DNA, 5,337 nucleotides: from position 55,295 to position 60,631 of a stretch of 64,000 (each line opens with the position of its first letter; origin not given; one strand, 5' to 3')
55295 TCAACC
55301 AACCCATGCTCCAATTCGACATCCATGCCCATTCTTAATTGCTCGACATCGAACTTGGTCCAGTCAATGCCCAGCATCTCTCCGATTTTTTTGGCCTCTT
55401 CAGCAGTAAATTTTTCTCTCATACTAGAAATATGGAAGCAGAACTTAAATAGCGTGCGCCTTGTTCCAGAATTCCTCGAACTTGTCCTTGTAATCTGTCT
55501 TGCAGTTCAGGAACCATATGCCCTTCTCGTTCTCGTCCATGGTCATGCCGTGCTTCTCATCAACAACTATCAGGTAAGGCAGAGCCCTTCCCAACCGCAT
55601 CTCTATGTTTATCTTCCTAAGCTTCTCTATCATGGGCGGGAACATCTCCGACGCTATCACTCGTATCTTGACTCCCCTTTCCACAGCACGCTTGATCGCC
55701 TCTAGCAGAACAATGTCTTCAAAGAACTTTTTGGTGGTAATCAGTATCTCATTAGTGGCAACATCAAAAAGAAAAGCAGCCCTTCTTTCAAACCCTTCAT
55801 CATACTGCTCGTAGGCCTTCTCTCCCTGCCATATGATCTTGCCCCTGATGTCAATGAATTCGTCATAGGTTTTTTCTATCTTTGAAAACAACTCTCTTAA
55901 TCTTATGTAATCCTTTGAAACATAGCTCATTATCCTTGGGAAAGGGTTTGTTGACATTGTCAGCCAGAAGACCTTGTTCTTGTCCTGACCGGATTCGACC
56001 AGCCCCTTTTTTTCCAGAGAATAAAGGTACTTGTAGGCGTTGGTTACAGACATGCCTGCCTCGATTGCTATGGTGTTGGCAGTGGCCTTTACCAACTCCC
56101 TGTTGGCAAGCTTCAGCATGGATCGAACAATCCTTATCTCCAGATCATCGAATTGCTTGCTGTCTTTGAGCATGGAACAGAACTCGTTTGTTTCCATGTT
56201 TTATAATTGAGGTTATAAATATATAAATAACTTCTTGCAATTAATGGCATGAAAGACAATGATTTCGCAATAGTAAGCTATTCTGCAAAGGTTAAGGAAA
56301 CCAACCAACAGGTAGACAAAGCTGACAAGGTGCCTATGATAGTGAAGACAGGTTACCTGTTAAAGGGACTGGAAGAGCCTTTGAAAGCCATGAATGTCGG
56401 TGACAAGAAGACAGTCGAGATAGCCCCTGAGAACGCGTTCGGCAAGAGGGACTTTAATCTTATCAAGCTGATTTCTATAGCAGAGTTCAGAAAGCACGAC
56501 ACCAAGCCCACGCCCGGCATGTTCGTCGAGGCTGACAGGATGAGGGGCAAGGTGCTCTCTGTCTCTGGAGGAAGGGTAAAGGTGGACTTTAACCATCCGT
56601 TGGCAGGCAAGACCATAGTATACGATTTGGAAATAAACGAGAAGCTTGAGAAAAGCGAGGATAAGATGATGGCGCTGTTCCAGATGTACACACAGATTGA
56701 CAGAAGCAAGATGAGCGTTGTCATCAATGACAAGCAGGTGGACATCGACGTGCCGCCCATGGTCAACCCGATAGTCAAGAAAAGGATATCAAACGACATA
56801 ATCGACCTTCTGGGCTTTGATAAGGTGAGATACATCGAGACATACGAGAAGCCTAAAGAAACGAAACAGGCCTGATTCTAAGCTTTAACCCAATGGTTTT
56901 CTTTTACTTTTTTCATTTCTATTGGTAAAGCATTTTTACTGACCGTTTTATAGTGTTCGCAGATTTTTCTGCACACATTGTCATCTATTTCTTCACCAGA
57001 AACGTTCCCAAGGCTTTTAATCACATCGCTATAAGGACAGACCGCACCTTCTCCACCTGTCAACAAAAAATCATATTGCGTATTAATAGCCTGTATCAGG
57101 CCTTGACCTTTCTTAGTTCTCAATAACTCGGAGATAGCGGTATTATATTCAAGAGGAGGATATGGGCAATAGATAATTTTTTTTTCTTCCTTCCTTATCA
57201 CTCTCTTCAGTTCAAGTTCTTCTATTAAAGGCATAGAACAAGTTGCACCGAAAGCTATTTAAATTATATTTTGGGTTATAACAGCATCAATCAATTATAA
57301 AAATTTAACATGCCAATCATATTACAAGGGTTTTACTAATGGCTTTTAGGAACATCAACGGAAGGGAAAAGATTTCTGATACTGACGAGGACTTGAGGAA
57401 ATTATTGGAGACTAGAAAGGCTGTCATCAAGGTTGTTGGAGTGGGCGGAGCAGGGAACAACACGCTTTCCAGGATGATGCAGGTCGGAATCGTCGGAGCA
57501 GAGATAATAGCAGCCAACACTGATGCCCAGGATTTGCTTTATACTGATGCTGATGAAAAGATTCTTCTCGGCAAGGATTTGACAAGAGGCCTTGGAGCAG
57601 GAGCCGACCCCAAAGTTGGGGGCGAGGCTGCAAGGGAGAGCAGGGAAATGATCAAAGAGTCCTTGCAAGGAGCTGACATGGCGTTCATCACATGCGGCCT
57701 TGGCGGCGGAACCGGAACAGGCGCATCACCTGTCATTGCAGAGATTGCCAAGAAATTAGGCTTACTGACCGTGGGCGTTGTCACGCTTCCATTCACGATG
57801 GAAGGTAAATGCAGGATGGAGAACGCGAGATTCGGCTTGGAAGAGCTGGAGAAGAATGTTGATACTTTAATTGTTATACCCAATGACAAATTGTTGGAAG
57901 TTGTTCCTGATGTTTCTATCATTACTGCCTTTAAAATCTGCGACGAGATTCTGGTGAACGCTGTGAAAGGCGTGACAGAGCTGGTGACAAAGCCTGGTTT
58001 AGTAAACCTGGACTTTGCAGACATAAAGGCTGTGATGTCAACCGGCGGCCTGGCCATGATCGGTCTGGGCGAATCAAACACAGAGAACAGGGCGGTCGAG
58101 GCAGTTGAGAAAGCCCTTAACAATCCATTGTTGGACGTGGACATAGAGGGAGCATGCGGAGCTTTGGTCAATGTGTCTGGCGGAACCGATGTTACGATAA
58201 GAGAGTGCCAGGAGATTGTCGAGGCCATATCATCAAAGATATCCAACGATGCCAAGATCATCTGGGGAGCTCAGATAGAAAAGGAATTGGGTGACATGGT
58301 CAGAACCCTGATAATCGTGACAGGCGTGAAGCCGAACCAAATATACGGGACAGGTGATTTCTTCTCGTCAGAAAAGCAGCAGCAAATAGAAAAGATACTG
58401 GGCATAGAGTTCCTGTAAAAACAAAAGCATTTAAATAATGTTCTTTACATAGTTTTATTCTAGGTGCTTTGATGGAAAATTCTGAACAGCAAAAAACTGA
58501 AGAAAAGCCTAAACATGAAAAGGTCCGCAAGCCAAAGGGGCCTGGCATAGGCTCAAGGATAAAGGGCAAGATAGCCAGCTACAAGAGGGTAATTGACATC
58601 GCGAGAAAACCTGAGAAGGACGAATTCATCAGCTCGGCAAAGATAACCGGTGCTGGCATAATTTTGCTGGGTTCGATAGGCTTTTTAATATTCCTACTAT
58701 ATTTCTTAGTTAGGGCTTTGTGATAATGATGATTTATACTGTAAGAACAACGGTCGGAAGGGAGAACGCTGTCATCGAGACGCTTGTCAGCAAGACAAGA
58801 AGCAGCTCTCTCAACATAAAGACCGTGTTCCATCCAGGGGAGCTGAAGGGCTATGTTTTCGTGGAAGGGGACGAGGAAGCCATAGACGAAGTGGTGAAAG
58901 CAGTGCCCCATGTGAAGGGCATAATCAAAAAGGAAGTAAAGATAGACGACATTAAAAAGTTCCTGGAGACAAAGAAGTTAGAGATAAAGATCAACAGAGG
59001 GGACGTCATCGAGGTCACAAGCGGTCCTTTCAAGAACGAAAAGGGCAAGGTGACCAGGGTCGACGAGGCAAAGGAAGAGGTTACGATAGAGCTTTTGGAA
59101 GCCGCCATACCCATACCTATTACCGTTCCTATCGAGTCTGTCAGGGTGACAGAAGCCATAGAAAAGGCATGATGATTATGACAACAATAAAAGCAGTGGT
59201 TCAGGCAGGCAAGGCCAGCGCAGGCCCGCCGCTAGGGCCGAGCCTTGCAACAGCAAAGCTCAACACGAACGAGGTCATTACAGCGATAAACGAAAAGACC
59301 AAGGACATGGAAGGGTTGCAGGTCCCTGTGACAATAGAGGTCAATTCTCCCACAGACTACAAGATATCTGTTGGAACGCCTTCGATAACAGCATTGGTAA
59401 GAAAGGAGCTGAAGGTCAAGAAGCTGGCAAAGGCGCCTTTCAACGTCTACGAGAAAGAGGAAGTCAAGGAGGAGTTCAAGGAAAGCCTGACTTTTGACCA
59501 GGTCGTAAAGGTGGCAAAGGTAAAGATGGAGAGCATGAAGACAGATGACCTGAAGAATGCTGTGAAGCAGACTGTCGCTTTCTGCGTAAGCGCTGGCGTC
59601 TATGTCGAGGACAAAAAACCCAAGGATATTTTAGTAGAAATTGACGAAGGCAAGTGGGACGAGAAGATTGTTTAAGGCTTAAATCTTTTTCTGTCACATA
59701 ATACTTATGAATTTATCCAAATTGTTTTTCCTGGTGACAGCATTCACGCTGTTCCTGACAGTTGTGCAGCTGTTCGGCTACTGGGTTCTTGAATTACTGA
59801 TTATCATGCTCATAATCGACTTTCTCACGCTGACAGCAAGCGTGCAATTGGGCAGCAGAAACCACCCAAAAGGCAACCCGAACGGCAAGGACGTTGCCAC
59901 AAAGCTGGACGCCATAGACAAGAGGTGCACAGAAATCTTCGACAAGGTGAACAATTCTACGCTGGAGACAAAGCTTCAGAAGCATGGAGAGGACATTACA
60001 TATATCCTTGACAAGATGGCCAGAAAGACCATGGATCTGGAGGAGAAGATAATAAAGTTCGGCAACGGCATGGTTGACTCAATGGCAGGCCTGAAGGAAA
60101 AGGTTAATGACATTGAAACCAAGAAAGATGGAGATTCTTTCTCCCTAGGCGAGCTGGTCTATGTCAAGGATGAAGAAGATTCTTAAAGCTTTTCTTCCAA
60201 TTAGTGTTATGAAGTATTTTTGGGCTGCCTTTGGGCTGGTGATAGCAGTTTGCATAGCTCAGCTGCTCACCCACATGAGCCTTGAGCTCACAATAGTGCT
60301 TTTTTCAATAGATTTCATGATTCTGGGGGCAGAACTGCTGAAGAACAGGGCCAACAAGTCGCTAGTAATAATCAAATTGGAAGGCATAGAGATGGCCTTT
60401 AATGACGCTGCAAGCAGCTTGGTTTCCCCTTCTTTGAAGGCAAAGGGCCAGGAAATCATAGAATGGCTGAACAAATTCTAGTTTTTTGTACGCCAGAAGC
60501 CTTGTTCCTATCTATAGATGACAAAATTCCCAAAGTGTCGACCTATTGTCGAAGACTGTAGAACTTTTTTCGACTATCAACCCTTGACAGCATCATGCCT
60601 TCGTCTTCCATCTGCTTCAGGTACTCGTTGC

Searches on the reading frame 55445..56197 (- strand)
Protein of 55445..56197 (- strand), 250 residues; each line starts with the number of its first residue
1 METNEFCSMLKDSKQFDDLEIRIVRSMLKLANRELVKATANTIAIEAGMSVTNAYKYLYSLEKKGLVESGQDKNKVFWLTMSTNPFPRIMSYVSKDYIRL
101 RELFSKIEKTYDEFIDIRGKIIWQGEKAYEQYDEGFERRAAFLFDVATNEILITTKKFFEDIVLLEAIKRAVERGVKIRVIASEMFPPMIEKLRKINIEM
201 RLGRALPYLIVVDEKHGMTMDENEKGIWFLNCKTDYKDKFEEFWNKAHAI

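Call 75: search_protein_families(library=pfam, proteins=[window:55445-56197:-], max_evalue=0.001)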
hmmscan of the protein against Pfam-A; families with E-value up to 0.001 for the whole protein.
window:55445-56197:- (250 aa): 3 families
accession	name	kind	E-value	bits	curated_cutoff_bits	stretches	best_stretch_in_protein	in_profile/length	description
PF01978.25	TrmB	-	4.3e-06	26.9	25.6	1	35-77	20-62/68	Sugar-specific transcriptional regulator TrmB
PF11495.14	Regulator_TrmB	-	4.6e-06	26.5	22.2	1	138-223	13-98/233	Archaeal transcriptional regulator TrmB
PF13091.12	PLDc_2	-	0.00037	20.8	27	0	146-184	7-45/132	PLD-like domain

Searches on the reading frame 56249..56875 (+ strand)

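Call 75: search_protein_families(library=pfam, proteins=[window:56249-56875:+], max_evalue=0.001)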
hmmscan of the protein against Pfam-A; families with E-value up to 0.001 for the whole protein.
window:56249-56875:+ (208 aa): 4 families
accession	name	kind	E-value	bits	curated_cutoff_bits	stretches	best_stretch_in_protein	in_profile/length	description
PF22199.2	FKBP26_IF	-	4.2e-19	68.7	27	1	73-118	1-46/46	FKBP26, IF domain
PF00254.34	FKBP_C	-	4.4e-09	37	21.1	1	2-69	6-76/94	FKBP-type peptidyl-prolyl cis-trans isomerase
PF18046.7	FKBP26_C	-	0.00039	21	27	1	137-200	2-72/72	FKBP26_C-terminal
PF07268.16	EppA_BapA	-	0.00093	19.6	29.1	0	136-200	32-96/138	Exported protein precursor (EppA/BapA)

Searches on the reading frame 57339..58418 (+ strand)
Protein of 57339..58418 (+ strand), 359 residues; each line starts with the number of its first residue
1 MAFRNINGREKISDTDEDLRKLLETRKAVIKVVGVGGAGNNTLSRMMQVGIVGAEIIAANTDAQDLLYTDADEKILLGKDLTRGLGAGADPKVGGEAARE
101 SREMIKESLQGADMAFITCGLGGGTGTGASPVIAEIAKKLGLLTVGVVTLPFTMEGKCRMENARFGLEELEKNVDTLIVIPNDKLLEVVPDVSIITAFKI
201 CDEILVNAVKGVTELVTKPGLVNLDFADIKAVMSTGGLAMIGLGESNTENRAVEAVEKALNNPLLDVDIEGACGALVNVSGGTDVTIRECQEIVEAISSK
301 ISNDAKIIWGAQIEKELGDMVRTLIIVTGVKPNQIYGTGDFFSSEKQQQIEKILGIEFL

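Call 29: search_protein_families(library=ncbifam, proteins=[window:57339-58418:+], max_evalue=0.01)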
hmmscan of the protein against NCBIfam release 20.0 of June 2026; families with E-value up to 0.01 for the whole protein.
window:57339-58418:+ (359 aa): 1 family
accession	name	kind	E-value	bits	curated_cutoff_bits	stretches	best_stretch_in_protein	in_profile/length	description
TIGR00065.1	ftsZ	equivalog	1.1e-129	432.8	295.2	1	20-346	9-340/353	cell division protein FtsZ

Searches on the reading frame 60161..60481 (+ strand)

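Call 29: search_protein_families(library=ncbifam, proteins=[window:60161-60481:+], max_evalue=0.01)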
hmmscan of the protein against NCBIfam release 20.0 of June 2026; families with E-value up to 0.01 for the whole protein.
window:60161-60481:+ (106 aa): 3 families
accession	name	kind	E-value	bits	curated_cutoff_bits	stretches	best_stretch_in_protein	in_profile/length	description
NF012170.0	qac_SMR_J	exception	0.00066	20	210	1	9-61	50-101/107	quaternary ammonium compound efflux SMR transporter QacJ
NF000384.1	QacCGHJ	equivalog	0.0014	18.9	160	1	10-61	51-101/107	QacCGHJ group quaternary ammonium compound efflux SMR transporter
NF000277.1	qac_SMR_G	exception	0.0047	17.2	200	1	10-61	51-101/107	quaternary ammonium compound efflux SMR transporter QacG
